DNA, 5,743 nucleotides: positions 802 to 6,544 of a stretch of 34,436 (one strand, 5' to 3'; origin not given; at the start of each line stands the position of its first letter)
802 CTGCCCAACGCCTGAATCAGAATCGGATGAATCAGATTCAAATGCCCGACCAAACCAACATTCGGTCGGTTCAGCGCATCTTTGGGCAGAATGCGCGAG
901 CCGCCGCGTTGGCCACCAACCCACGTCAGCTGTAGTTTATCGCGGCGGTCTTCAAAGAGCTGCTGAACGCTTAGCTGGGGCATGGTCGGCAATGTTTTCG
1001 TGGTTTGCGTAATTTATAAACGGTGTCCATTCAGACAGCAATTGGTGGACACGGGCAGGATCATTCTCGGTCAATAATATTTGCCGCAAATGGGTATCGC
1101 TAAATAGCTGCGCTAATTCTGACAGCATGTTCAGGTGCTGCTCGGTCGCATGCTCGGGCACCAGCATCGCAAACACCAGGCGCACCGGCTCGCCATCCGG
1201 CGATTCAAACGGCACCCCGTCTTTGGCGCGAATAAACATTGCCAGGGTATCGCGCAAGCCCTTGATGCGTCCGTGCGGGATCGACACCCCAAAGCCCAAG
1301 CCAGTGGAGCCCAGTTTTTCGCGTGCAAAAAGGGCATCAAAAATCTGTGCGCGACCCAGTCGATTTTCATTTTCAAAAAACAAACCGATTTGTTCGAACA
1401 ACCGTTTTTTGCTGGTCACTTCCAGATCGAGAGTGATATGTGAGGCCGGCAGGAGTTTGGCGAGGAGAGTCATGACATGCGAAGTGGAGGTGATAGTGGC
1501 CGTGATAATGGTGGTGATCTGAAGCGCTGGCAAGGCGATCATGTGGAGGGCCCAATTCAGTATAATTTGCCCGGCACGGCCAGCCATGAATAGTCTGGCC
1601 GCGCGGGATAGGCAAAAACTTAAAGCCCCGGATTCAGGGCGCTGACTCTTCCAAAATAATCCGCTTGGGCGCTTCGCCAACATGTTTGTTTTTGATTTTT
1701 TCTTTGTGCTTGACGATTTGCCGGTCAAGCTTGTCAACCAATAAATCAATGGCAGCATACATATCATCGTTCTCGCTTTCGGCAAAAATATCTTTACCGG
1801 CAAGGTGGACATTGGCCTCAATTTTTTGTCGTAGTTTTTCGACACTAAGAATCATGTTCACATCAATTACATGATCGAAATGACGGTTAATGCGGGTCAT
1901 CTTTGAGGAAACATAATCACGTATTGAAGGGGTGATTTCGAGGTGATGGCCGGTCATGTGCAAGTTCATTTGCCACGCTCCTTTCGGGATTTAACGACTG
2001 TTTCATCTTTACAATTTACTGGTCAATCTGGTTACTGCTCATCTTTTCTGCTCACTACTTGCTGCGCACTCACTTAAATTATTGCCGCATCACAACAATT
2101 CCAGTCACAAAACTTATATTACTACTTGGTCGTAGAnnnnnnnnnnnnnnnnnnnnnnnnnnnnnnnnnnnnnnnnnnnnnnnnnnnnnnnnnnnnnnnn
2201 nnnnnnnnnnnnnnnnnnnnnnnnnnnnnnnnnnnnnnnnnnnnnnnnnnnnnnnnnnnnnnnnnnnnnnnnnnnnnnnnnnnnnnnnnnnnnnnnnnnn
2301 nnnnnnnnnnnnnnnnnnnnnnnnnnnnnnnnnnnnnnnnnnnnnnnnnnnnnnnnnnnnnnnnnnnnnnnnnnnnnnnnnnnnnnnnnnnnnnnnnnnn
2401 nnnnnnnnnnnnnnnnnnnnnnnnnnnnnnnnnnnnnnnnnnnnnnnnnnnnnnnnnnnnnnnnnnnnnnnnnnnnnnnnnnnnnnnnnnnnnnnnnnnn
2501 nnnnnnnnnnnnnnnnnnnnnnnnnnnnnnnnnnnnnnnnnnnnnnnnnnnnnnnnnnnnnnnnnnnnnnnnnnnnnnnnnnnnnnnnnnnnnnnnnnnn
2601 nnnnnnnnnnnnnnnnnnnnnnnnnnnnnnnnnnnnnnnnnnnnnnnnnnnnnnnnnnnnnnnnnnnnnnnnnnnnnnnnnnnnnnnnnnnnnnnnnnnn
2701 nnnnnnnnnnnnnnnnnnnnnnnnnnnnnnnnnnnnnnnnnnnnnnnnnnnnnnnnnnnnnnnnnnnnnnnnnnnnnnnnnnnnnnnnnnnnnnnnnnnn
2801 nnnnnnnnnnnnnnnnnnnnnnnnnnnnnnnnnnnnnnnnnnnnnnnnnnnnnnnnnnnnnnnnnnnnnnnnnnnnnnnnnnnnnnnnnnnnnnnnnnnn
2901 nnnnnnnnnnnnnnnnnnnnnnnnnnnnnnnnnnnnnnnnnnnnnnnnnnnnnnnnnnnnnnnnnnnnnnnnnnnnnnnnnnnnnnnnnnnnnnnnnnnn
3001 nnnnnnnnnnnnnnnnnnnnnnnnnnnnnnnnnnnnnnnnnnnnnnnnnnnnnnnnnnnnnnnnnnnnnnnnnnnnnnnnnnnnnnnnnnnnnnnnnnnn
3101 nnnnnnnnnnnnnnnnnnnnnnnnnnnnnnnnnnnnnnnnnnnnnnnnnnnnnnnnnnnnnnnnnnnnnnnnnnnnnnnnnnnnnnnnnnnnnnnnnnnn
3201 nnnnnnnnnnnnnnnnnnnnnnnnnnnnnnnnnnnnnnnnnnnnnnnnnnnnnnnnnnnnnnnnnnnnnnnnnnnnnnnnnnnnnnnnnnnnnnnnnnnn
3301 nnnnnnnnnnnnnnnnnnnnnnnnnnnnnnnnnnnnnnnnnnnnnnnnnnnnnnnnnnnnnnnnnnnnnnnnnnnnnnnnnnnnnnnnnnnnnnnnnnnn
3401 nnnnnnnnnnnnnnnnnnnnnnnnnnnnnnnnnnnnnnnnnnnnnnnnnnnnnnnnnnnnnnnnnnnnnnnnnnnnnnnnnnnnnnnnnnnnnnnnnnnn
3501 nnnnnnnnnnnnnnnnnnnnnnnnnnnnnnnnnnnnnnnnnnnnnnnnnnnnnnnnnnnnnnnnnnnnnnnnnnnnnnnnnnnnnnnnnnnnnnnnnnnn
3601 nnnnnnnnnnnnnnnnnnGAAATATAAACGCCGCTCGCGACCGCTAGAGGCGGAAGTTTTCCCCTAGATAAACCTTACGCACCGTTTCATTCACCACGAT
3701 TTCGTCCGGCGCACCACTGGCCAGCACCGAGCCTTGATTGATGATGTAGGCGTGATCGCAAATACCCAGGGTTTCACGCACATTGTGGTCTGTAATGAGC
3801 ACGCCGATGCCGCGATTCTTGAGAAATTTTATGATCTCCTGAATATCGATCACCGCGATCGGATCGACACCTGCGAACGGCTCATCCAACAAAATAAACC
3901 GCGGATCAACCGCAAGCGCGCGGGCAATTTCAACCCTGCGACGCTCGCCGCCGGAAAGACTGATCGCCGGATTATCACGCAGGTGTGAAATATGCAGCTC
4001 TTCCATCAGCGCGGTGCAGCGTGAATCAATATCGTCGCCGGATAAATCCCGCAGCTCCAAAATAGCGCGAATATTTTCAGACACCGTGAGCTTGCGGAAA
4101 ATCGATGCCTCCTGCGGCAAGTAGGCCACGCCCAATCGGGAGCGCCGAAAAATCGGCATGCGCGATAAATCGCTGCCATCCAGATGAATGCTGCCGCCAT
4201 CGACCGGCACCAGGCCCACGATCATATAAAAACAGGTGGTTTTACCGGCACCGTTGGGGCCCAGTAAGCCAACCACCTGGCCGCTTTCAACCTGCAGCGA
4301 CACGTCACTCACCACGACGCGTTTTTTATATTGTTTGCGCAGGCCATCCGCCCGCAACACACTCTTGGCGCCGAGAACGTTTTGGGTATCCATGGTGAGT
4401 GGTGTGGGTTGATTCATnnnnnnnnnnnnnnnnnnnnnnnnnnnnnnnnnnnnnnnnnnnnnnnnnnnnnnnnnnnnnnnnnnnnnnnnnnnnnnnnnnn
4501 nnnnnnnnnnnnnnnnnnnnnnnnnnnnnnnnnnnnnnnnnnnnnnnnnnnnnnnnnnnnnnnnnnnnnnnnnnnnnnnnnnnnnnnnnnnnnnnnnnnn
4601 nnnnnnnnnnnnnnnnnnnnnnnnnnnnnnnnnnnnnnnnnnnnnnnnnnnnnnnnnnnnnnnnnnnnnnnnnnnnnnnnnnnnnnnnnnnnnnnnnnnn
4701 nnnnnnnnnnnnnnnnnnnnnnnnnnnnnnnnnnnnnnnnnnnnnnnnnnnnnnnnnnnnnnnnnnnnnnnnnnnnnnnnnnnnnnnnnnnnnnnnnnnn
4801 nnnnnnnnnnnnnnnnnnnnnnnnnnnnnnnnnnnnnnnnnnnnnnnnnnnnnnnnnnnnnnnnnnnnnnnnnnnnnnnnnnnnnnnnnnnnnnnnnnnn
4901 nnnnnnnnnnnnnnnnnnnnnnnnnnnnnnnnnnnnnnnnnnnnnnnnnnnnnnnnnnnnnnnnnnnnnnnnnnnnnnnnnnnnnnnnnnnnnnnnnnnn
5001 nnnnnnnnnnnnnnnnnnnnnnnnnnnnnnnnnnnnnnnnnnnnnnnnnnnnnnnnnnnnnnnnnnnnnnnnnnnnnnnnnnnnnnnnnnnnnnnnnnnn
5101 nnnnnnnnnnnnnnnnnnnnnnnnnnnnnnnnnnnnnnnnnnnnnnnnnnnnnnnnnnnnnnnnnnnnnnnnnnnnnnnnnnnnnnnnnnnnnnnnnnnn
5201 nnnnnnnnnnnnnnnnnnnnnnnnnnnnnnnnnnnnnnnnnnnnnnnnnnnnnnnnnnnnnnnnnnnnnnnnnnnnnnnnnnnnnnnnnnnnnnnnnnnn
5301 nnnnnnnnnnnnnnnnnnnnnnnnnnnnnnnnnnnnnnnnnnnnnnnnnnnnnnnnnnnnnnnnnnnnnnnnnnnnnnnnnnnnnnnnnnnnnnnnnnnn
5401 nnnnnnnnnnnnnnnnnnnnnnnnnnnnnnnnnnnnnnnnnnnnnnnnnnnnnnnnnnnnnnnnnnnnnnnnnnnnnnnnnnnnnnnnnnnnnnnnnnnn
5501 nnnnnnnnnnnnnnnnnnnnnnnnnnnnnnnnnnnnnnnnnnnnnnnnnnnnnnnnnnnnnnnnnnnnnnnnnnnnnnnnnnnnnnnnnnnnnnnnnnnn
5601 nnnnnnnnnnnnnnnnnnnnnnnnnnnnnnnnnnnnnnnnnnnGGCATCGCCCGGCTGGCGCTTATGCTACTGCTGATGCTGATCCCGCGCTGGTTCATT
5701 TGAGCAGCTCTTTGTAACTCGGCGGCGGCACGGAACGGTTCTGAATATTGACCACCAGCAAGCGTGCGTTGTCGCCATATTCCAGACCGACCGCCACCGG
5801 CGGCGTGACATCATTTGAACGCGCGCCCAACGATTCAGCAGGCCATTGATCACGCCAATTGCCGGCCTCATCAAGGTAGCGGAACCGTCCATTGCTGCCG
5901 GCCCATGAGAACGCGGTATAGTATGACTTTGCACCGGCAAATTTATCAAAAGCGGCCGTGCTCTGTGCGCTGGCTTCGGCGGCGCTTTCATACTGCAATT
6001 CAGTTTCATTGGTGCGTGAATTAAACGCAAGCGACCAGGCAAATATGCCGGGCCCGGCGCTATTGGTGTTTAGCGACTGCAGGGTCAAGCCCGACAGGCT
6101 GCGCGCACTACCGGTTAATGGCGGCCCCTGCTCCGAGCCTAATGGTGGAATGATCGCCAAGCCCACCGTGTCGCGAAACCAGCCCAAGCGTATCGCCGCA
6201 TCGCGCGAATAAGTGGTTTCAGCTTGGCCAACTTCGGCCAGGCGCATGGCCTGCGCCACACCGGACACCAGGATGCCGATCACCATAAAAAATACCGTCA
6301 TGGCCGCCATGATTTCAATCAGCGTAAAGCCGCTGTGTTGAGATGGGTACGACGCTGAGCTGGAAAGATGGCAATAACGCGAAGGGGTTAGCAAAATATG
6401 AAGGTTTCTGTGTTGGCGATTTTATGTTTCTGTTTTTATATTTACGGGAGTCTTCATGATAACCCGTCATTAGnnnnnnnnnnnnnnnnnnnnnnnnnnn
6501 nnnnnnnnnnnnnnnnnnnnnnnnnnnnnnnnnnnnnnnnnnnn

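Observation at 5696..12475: Orphan T2SS/type-IV-filament assembly module (J-like pseudopilin <-> K-L-M-C/P-liposecretin) lacking motor, platform, major pilin and peptidase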

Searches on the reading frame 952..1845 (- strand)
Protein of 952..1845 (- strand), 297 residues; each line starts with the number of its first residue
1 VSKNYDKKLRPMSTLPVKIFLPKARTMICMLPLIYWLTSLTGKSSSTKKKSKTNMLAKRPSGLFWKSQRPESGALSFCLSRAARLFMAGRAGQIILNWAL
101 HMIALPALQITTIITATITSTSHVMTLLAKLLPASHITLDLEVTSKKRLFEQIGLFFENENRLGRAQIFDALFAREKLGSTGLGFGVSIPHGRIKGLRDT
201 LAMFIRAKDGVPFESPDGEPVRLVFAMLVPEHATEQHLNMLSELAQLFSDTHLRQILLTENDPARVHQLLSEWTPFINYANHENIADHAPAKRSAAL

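Call 7: search_protein_families(library=pfam, proteins=[window:952-1845:-], max_evalue=0.001)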
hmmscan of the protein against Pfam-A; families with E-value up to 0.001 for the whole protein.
window:952-1845:- (297 aa): 1 family
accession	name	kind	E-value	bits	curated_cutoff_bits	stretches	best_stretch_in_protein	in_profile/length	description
PF00359.27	PTS_EIIA_2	-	5.8e-31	107.8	27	1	131-272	2-143/144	Phosphoenolpyruvate-dependent sugar phosphotransferase system, EIIA 2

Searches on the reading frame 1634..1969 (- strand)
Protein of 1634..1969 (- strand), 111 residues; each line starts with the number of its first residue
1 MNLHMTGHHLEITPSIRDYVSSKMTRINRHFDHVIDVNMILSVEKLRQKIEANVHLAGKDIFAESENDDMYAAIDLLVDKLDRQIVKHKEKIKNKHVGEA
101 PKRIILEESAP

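Call 65: search_protein_families(library=pfam, proteins=[window:1634-1969:-], max_evalue=0.01)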
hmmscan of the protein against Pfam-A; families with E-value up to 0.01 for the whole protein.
window:1634-1969:- (111 aa): 1 family
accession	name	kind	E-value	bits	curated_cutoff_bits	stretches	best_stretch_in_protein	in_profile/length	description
PF02482.25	Ribosomal_S30AE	-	1.1e-27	97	23.7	1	4-93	2-88/88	Sigma 54 modulation protein / S30EA ribosomal protein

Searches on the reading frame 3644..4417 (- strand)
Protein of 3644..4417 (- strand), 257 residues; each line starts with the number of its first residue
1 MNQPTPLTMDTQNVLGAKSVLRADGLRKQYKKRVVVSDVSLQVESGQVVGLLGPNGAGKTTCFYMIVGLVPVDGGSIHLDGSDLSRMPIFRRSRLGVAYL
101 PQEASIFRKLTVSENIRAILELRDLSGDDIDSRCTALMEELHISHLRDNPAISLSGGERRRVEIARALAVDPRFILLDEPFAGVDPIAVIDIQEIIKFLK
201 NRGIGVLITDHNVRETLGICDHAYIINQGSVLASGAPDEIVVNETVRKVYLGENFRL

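Call 54: list_cluster_members(proteins=[window:3644-4417:-, window:28455-31562:-, window:16898-18100:-, window:10217-12475:+, window:6474-7853:+, window:12477-14690:-, window:18146-19864:-])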
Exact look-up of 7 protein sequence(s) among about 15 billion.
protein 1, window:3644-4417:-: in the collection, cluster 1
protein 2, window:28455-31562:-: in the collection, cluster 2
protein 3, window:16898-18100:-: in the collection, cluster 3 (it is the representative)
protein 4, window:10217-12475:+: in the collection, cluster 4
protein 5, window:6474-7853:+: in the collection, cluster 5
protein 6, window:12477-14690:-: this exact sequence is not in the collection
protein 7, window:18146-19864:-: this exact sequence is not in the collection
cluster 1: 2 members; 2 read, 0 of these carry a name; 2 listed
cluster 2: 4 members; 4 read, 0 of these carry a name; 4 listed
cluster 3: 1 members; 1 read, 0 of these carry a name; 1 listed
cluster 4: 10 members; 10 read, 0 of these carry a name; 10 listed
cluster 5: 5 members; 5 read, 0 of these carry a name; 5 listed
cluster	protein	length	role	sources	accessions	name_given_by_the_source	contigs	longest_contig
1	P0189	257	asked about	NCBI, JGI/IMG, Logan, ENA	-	-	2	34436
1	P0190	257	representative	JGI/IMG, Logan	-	-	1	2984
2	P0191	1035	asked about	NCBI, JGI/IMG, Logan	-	-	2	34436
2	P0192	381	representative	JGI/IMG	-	-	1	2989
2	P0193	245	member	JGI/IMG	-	-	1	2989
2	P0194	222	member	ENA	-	-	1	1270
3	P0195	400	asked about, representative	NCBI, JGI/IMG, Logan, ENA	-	-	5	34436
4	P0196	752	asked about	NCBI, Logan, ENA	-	-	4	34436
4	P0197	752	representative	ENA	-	-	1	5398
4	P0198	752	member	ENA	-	-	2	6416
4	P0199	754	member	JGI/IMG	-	-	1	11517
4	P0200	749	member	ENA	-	-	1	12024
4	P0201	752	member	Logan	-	-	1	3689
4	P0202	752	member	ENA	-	-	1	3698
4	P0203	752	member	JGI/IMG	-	-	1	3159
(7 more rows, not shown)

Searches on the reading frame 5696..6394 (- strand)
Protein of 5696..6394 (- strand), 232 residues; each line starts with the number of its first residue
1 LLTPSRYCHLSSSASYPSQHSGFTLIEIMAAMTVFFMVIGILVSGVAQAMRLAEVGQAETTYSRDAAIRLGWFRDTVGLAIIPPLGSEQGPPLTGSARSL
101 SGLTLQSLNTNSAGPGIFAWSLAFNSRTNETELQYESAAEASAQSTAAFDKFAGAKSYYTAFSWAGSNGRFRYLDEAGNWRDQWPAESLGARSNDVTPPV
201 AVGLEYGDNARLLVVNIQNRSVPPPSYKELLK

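Call 3: search_protein_families(library=pfam, proteins=[window:5696-6394:-], max_evalue=1)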
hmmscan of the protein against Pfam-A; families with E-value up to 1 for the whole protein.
window:5696-6394:- (232 aa): 2 families
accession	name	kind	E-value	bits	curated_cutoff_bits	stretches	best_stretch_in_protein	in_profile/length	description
PF07963.17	N_methyl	-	4.4e-06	26.5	21.2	1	19-42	3-26/27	Prokaryotic N-terminal methylation motif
PF17254.7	DUF5321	-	0.35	10.7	27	1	33-77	46-88/160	Family of unknown function (DUF5321)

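Call 4: search_protein_families(library=ncbifam, proteins=[window:5696-6394:-], max_evalue=1)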
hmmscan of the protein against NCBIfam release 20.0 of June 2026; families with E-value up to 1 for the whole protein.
window:5696-6394:- (232 aa): 12 families
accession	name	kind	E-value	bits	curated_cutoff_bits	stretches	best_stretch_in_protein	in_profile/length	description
TIGR02532.1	IV_pilin_GFxxxE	domain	0.00038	20.2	16.3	1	21-35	2-16/24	prepilin-type N-terminal cleavage/methylation domain-containing protein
NF041013.1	T4P_ComGE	equivalog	0.0016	18.5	49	1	21-53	4-36/83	competence type IV pilus minor pilin ComGE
TIGR01708.2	typeII_sec_gspH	equivalog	0.0018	18.3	80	1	20-54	1-31/169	type II secretion system minor pseudopilin GspH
NF041002.1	pilin_ComGF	equivalog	0.0096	16.1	80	1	21-51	2-32/139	competence type IV pilus minor pilin ComGF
NF038304.1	EPS_HpsC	equivalog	0.028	14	200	1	18-51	18-51/318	hormogonium polysaccharide secretion pseudopilin HpsC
TIGR01707.1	gspI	equivalog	0.038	14.5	44.35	1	22-52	1-31/101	type II secretion system minor pseudopilin GspI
NF007660.0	PRK10332.1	equivalog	0.042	14.4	86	1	19-50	7-37/107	prepilin-type N-terminal cleavage/methylation domain-containing protein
TIGR01710.1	typeII_sec_gspG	equivalog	0.094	12.7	88.85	1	21-57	1-37/134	type II secretion system major pseudopilin GspG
TIGR01711.1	gspJ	equivalog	0.13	12.1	64.85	0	22-37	2-17/192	type II secretion system minor pseudopilin GspJ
NF007862.0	PRK10574.1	equivalog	0.16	12.1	138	1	19-45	3-29/145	prepilin peptidase-dependent pilin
NF040982.1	ComGD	equivalog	0.17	12.3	70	0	21-49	2-30/139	competence type IV pilus minor pilin ComGD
NF007800.0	PRK10506.1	equivalog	0.2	11.5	158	1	19-39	7-27/163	prepilin peptidase-dependent protein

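Call 80: search_solved_structures(query=A9, max_evalue=10, show_alignments=0)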
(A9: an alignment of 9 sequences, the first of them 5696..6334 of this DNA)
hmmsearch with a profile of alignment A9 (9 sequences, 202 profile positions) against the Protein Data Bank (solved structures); distinct sequences matched with E-value up to 10: 16.
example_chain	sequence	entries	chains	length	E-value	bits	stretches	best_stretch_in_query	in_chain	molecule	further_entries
8qqj_J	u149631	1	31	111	0.00045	23.2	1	3-96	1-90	Type IV narrow pilus major component PilA5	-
6xxe_A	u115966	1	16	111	0.0013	21.6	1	3-94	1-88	Uncharacterized protein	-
9egp_A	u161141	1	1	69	0.1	15.5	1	1-36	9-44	Geopilin domain 1 protein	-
5bw0_A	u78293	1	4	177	0.18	14.7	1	135-173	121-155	Type II secretion system protein J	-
8pfb_G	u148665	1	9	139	0.21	14.4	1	3-46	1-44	Type IV pilin PilE1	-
6xkp_H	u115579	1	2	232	0.22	14.4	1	93-163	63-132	CV07-270 Heavy Chain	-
5vtm_W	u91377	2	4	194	0.24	14.3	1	135-173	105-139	Type II secretion system protein J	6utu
3nje_A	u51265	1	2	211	0.25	14.2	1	135-173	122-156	General secretion pathway protein J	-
7tgg_A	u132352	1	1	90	0.28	14.1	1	1-28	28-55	Geopilin domain 1 protein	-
5wda_A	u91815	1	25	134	0.36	13.7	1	3-36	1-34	General secretion pathway protein G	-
7y7j_E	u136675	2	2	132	0.84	12.5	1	97-155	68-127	1F VH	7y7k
8tj2_C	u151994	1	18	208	0.9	12.4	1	3-55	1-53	Type IV major pilin protein PilA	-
8p3b_A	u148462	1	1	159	1.6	11.6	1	3-39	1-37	Fimbrial protein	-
9lab_B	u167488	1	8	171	1.7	11.5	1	1-49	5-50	MSHA major pilin subunit MshA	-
9laa_A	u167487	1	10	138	2.9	10.7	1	1-25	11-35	Type IV pilin protein PilA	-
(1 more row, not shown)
